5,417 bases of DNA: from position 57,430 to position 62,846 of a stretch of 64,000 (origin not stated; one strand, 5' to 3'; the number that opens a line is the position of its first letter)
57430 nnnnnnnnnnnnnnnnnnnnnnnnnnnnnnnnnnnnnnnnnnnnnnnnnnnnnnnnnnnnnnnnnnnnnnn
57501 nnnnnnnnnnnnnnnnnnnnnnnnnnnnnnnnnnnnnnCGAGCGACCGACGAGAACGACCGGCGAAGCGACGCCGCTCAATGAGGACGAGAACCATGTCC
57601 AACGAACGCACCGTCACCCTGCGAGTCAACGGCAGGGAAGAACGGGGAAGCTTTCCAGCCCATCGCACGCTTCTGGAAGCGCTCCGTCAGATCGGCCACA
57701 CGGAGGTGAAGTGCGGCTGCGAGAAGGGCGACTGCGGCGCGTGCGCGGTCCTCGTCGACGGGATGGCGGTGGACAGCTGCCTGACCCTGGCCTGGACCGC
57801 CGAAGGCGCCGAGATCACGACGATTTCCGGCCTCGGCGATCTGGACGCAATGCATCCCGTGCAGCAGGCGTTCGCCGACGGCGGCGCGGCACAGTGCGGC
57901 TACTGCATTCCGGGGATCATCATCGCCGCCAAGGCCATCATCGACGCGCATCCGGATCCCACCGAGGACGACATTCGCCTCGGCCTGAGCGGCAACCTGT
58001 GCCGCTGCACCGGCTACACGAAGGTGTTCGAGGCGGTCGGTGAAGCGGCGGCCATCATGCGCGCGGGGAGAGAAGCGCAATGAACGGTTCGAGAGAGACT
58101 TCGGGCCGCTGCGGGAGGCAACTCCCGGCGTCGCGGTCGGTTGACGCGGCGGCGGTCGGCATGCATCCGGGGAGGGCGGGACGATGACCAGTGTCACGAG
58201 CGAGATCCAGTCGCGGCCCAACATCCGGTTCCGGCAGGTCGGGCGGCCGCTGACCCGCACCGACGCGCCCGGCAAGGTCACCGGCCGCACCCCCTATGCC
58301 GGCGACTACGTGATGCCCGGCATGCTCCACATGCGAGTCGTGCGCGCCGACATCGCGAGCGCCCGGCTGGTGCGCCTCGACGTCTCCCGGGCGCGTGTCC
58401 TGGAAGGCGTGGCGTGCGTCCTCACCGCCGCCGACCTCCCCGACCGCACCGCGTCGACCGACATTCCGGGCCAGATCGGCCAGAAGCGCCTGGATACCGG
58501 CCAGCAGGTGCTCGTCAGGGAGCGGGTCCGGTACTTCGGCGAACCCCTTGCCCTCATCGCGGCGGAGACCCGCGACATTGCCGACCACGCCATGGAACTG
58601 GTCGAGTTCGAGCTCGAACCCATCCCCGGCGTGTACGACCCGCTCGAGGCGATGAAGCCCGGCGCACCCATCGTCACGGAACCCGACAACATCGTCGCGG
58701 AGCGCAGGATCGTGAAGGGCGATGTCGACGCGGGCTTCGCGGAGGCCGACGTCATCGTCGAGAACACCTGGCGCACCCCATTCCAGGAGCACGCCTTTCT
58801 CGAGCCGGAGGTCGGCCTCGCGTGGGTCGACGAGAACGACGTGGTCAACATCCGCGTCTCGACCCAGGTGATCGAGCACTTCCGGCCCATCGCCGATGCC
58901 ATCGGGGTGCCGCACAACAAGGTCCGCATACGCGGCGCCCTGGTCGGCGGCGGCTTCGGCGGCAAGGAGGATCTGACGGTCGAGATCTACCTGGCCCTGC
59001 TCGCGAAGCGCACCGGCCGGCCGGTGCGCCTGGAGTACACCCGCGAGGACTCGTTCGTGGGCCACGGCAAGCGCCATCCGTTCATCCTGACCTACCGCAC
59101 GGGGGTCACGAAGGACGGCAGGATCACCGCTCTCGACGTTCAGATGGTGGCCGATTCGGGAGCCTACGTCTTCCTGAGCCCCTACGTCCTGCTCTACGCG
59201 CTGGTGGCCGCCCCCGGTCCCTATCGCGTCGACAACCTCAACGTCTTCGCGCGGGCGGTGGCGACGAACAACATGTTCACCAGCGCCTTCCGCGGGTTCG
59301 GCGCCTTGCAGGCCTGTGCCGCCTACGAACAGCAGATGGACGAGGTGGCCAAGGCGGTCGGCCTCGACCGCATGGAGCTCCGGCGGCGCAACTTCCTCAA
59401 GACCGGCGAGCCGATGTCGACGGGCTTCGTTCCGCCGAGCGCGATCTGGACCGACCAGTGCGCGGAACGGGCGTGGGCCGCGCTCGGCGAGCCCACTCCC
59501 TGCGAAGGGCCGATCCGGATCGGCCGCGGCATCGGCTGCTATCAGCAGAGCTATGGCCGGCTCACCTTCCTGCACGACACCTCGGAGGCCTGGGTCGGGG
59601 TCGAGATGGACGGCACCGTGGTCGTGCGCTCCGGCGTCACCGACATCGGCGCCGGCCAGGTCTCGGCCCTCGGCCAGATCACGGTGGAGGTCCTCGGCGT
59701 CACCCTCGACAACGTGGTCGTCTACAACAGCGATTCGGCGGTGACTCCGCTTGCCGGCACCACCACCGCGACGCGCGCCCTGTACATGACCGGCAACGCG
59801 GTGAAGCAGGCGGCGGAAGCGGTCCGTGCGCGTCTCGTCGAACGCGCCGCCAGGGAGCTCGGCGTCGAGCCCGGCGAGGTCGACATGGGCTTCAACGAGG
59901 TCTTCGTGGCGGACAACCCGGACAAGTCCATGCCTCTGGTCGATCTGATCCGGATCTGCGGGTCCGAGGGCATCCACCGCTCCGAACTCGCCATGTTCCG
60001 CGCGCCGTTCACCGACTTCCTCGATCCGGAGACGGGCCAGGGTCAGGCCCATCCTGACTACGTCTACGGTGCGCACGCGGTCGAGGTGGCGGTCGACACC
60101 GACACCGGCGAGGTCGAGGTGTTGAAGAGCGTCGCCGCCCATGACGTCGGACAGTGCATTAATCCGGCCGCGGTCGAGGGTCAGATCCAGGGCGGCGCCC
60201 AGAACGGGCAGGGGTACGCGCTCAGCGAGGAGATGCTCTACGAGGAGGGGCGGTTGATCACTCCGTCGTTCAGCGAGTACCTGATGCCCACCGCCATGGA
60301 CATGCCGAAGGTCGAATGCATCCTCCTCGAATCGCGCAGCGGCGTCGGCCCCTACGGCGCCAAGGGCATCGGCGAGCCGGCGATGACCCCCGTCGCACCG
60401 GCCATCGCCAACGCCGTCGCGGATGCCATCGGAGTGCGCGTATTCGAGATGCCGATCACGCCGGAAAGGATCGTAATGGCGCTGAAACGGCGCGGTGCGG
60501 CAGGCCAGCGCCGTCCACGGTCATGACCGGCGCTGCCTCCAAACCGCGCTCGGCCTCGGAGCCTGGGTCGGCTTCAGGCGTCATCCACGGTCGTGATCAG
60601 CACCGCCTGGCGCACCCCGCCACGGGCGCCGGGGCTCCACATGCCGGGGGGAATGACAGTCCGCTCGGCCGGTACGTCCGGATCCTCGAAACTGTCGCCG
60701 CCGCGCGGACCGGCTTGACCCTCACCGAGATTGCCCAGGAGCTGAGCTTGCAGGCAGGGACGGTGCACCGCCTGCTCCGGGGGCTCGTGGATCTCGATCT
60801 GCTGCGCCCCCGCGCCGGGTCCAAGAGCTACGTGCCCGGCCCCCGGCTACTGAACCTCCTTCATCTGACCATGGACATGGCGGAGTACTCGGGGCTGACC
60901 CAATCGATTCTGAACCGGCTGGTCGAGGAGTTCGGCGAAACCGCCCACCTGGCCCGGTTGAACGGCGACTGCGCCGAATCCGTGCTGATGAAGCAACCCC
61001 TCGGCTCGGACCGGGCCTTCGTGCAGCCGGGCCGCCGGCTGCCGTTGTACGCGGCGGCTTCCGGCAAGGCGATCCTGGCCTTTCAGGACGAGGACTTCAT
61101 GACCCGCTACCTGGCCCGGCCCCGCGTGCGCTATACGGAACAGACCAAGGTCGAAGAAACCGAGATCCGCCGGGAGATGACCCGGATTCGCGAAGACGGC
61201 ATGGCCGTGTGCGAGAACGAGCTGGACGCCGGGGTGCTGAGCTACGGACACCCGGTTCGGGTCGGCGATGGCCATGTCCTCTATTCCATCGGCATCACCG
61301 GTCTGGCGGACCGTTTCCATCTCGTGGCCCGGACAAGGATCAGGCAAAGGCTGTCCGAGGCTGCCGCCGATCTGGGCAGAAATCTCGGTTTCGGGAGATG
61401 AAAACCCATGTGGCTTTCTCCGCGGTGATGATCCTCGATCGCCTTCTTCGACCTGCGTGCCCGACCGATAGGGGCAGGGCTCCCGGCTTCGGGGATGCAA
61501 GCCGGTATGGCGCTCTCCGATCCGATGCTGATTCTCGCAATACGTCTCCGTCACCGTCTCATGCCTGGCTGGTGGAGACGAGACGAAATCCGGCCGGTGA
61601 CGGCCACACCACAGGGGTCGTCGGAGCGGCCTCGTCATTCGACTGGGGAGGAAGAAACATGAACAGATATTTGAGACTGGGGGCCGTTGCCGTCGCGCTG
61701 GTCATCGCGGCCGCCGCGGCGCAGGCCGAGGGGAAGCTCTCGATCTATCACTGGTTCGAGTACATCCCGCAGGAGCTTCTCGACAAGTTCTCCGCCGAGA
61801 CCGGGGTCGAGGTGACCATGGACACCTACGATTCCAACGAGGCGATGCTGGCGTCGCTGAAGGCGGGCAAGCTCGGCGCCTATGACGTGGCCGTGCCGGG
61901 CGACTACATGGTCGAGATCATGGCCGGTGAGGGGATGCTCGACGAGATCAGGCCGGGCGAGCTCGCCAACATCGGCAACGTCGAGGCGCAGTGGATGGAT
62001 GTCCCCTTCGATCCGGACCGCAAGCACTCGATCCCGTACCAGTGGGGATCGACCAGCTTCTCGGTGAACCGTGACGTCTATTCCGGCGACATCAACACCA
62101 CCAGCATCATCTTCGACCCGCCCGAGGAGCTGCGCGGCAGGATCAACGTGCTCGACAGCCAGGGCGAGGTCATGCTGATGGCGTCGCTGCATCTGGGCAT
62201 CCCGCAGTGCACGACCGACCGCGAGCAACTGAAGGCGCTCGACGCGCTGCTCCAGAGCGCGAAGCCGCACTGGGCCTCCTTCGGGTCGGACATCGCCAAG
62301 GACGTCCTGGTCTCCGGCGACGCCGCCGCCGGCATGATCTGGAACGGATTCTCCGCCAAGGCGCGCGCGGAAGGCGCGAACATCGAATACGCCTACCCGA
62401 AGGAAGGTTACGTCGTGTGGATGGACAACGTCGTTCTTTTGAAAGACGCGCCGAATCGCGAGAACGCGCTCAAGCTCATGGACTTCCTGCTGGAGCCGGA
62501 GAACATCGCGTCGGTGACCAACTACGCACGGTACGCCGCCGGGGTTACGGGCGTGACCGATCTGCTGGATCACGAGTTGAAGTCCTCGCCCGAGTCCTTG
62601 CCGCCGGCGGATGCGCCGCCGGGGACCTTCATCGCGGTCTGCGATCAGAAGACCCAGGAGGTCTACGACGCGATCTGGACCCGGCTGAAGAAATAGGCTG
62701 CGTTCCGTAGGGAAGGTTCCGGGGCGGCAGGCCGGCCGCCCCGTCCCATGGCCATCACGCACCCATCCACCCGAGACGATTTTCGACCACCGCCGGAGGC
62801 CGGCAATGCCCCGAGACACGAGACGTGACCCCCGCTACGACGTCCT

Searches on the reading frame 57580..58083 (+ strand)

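Call 88: search_protein_families(library=pfam, proteins=[window:57580-58083:+], max_evalue=0.00001)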
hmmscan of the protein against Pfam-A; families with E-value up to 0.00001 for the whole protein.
window:57580-58083:+ (167 aa): 3 families
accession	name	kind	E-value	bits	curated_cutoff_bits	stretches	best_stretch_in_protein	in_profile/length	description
PF01799.25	Fer2_2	-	1.8e-28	98.9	30.3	1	81-153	1-74/75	[2Fe-2S] binding domain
PF00111.32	Fer2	-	6.1e-09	36.1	21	1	15-67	2-55/77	2Fe-2S iron-sulfur cluster binding domain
PF13085.11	Fer2_3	-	9e-06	26.1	27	0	29-82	29-86/107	2Fe-2S iron-sulfur cluster binding domain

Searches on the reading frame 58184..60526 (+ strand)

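Call 88: search_protein_families(library=pfam, proteins=[window:58184-60526:+], max_evalue=0.00001)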
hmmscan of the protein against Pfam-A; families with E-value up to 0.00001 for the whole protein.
window:58184-60526:+ (780 aa): 3 families
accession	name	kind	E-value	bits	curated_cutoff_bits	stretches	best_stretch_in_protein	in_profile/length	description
PF02738.23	MoCoBD_1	-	2.2e-79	266.5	27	1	166-404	5-244/244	Molybdopterin cofactor-binding domain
PF20256.3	MoCoBD_2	-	3e-70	237.4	27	1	442-708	21-283/283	Molybdopterin cofactor-binding domain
PF01315.27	Ald_Xan_dh_C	-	3.4e-22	79.3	31.3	1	33-146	1-108/110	Aldehyde oxidase and xanthine dehydrogenase, a/b hammerhead domain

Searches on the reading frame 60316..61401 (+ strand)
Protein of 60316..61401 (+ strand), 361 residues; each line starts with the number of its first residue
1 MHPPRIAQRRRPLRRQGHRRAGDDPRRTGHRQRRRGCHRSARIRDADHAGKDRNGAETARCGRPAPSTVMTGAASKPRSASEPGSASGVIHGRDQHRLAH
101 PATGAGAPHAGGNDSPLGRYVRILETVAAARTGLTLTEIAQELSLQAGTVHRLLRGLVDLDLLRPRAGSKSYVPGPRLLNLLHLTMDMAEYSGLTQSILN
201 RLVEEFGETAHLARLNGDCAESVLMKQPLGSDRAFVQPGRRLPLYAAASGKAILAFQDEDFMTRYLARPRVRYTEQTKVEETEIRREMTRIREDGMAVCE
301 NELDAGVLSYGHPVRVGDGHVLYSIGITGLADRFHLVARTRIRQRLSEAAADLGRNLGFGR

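Call 88: search_protein_families(library=pfam, proteins=[window:60316-61401:+], max_evalue=0.00001)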
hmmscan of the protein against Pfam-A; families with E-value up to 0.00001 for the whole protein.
window:60316-61401:+ (361 aa): 3 families
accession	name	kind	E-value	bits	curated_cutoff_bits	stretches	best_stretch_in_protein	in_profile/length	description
PF01614.24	IclR_C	-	9.7e-26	90.8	24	1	195-353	13-172/174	Bacterial transcriptional regulator IclR C-terminal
PF09339.16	HTH_IclR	-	7.5e-11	42.1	22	1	117-164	2-49/52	IclR helix-turn-helix domain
PF12802.13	MarR_2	-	1.5e-06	28.7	27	0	120-166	7-53/61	MarR family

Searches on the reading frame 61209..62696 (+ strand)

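Call 88: search_protein_families(library=pfam, proteins=[window:61209-62696:+], max_evalue=0.00001)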
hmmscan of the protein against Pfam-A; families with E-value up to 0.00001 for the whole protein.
window:61209-62696:+ (495 aa): 4 families
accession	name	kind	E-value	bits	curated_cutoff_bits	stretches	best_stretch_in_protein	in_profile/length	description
PF13416.11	SBP_bac_8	-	4.1e-21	76.4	27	1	190-461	2-275/279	Bacterial extracellular solute-binding protein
PF01547.30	SBP_bac_1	-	4.3e-12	47.1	26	1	188-432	11-305/307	Bacterial extracellular solute-binding protein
PF13343.11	SBP_bac_6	-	8.2e-11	42.3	24.6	1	266-444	49-219/245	Bacterial extracellular solute-binding protein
PF13531.11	SBP_bac_11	-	3.3e-10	40.6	25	0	363-433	147-218/227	Bacterial extracellular solute-binding protein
